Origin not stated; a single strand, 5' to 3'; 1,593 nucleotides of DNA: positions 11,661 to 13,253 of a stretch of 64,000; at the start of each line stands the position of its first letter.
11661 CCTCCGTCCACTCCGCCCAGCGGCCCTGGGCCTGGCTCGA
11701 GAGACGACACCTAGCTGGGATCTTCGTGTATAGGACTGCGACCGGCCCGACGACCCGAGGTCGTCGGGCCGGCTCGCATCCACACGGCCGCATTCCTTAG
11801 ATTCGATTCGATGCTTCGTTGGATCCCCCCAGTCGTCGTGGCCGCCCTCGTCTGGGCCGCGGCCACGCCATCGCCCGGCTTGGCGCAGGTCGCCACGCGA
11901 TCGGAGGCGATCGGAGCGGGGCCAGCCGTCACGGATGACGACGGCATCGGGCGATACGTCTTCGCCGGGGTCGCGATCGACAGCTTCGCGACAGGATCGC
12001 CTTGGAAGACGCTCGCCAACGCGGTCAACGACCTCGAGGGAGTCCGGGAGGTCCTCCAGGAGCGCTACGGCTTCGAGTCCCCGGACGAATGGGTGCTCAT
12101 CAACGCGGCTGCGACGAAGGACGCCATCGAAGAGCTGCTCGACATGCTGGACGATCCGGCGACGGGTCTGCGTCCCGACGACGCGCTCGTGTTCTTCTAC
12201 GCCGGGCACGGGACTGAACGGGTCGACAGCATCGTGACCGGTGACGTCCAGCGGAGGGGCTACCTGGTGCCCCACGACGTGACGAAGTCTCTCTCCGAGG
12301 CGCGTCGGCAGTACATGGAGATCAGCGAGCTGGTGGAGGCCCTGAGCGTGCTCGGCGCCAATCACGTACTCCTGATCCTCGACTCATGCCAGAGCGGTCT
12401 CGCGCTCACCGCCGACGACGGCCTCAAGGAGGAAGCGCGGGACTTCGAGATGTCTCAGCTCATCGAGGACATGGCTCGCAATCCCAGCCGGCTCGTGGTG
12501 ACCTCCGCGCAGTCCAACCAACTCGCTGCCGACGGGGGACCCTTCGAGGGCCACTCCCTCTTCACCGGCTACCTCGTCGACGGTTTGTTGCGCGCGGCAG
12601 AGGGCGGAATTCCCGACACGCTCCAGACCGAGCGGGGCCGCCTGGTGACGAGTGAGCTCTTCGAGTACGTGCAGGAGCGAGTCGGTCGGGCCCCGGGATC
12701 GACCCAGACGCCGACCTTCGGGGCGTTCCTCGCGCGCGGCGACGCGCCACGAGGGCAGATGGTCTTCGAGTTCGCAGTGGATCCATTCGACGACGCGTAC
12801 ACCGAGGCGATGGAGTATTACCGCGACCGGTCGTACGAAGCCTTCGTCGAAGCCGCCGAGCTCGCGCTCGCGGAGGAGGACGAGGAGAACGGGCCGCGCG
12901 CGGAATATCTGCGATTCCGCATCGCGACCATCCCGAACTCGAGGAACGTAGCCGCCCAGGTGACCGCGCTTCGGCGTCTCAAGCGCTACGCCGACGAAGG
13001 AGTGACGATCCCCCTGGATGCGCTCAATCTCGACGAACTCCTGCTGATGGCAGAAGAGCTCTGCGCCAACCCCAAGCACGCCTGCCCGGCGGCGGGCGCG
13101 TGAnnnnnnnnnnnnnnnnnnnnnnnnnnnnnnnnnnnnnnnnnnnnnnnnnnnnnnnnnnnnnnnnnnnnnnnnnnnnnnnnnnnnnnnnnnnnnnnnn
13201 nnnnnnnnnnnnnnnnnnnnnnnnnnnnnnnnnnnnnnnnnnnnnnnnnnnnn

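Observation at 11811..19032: Convergent cluster of three exported caspase-like (C14) proteases interleaved with PPC-like repeat arrays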

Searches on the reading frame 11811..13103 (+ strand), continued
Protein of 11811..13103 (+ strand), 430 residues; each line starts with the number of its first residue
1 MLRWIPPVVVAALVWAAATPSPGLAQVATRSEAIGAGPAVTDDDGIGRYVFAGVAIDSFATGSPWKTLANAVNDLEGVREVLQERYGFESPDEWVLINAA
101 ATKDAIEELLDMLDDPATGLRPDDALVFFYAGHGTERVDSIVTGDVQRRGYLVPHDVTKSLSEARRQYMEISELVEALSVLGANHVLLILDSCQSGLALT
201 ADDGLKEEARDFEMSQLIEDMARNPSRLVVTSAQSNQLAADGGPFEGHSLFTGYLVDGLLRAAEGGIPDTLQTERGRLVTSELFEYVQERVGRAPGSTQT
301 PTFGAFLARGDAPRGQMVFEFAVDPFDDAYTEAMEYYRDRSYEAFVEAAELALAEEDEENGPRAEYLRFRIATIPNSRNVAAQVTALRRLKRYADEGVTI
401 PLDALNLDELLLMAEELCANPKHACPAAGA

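Call 25: search_solved_structures(query=window:11811-13103:+, max_evalue=0.01, show_alignments=2)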
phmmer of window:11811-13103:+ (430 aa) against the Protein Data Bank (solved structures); distinct sequences matched with E-value up to 0.01: 2.
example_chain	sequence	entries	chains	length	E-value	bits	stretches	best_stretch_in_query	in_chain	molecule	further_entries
6w8s_A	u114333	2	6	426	0.0021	20.5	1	68-198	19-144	Metacaspase-4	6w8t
6w8r_A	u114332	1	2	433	0.0085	18.5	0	68-149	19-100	Metacaspase-4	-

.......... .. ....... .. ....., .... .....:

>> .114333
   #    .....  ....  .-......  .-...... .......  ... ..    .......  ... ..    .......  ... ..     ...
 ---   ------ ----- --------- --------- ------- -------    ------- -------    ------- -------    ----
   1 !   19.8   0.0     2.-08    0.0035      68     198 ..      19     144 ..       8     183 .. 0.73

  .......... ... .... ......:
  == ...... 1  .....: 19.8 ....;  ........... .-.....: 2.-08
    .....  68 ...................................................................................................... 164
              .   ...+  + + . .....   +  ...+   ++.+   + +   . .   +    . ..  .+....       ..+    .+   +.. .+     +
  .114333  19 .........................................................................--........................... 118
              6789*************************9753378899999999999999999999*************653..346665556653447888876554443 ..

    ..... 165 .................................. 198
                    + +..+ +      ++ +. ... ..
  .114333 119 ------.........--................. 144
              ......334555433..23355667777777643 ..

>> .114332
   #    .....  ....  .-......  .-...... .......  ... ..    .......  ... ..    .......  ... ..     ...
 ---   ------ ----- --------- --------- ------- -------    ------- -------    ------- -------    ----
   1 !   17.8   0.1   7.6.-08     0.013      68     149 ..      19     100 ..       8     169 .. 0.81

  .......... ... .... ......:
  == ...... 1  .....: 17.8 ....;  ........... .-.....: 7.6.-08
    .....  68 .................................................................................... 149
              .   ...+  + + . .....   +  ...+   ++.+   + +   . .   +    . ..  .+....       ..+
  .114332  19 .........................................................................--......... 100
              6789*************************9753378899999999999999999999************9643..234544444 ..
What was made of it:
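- On Metacaspase/orthocaspase type (basic P1 specificity): A has RRGYLVP with no acidic residues (call 25).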

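Call 61: predict_structure(alignment_id=A1)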
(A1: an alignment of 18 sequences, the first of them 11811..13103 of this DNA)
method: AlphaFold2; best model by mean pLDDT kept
length: 430 residues; sequences in the alignment: 18
mean_pLDDT: 70.5   pTM: 0.60
mean pLDDT of the five models: 70.5, 69.7, 68.4, 67.0, 64.3
residues with pLDDT >= 90: 75; 70-90: 176; 50-70: 90; < 50: 89
segments of 3 or more residues with pLDDT < 50: 1-6, 19-44, 140-142, 196-225, 235-240, 267-269, 304-315
pLDDT, mean of each block of 10 residues (from residue 1): 47 51 38 31 61 88 74 72 80 92 94 89 86 73 58 89 87 80 79 55 34 42 55 52 63 76 57 59 74 65 47 53 73 85 92 86 92 88 92 88 80 88 64
secondary structure, 60 per line:
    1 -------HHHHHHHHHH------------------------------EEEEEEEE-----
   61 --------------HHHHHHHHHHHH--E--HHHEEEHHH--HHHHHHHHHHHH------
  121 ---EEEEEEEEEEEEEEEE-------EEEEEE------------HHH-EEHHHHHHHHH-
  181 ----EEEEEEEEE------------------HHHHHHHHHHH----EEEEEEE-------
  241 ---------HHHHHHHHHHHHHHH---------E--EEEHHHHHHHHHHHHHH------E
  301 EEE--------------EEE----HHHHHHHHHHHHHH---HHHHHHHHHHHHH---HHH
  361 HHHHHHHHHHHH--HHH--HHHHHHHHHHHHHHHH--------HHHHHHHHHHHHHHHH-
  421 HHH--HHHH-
elements in order: H8-17 E48-55 H75-86 E95-97 H103-114 E124-139 E147-152 H171-179 E185-193 H212-222 E227-233 H250-264 E277-279 H280-293 E300-303 E318-320 H325-338 H342-354 H358-372 H380-395 H404-419 H426-429
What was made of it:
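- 12426..12428 (+): Codon of Lys206 in A, the candidate (auto)processing site. It lies 13 residues after the catalytic Cys193. It lies in the segment 196-225 with pLDDT below 50 (call 61).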

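Call 65: fold_search(model_id=the predicted structure, library=pdb)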
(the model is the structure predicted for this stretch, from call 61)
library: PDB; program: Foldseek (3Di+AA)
matches with E <= 10: 915; with E <= 0.001: 51
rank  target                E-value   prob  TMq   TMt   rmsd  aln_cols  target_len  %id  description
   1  3bij_A                5.0e-08  1.00  0.37  0.57   9.2       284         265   20  Crystal structure of protein GSU0716 from Geobacter sulfurreducens. Northeast Structural Genomics target GsR13 (released 2007-12-11)
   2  3bij_B                7.5e-08  1.00  0.37  0.58   8.7       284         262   20  Crystal structure of protein GSU0716 from Geobacter sulfurreducens. Northeast Structural Genomics target GsR13 (released 2007-12-11)
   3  3bij_C                1.2e-07  1.00  0.37  0.57   8.7       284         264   20  Crystal structure of protein GSU0716 from Geobacter sulfurreducens. Northeast Structural Genomics target GsR13 (released 2007-12-11)
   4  3v4o_A                1.5e-07  1.00  0.35  0.61   6.5       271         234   15  Human MALT1 (caspase domain) in complex with an irreversible peptidic inhibitor (released 2012-03-14)
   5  4i1p_A                2.2e-07  1.00  0.37  0.42   6.4       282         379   14  Human MALT1 (caspase-IG3) in complex with activity based-probe (released 2014-07-09)
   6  7paw_A                2.5e-07  1.00  0.38  0.46   6.0       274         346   15  MALT1 in complex with compound 1 (released 2021-11-17)
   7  8v4x_D                2.5e-07  1.00  0.38  0.44   6.3       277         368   14  Structure of MALT1 in complex with an allosteric inhibitor (released 2024-05-01)
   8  4i1p_C                2.9e-07  1.00  0.39  0.43   6.2       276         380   15  Human MALT1 (caspase-IG3) in complex with activity based-probe (released 2014-07-09)
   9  7pav_A                3.7e-07  1.00  0.38  0.45   6.1       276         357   13  MALT1 in complex with compound 1 (released 2021-11-17)
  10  3uo8_C                4.9e-07  1.00  0.37  0.43   6.6       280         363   15  Crystal structure of the MALT1 paracaspase (P1 form) (released 2011-12-21)
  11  6yn8                  5.8e-07  1.00  0.37  0.44   3.8       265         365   13  Human MALT1(334-719) in complex with a tetrazole containing compound (released 2020-06-24)
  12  9n3e_A                5.8e-07  1.00  0.38  0.50   8.3       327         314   16  Crystal structure of Arabidopsis metacaspase 9 C147G at pH 5.5 (released 2025-06-11)
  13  9n3e_B                7.3e-07  1.00  0.40  0.52   7.8       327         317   16  Crystal structure of Arabidopsis metacaspase 9 C147G at pH 5.5 (released 2025-06-11)
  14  7a41_A                9.2e-07  1.00  0.36  0.43   4.4       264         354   13  MALT1 in complex with a NVS-MALT1 chemical probe (released 2020-12-02)
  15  7a41_B                1.4e-06  1.00  0.34  0.39   5.0       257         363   14  MALT1 in complex with a NVS-MALT1 chemical probe (released 2020-12-02)
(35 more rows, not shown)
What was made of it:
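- On Peptidase C14 (caspase/metacaspase, clan CD): The AlphaFold model (pLDDT 70.5, call 61) matches GSU0716, MALT1, AtMC9, CgMCA1 and caspases at E 5e-8 to 1e-4 (call 65).
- Closest known: GSU0716 of Geobacter sulfurreducens. Same: It is the best Foldseek match to the model of A (E 5e-8, TM 0.57 on the target; call 65), so the fold is a bacterial caspase fold.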

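Call 86: search_protein_families(library=padloc, proteins=[window:11811-13103:+], max_evalue=0.01)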
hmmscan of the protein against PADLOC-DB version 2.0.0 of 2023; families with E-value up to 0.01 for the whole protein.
window:11811-13103:+ (430 aa): 1 family
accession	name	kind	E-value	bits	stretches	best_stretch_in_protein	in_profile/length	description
PDLC02987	caspase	-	3.3e-12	44.4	1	56-219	10-130/453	-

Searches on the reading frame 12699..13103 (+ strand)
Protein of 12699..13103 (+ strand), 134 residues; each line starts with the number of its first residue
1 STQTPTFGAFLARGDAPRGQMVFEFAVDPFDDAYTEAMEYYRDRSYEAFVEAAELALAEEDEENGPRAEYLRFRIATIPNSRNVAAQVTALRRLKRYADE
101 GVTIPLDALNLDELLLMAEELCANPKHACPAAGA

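Call 11: search_protein_families(library=pfam, proteins=[window:12699-13103:+], max_evalue=10)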
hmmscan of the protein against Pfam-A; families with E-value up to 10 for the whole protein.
window:12699-13103:+ (134 aa): 0 families
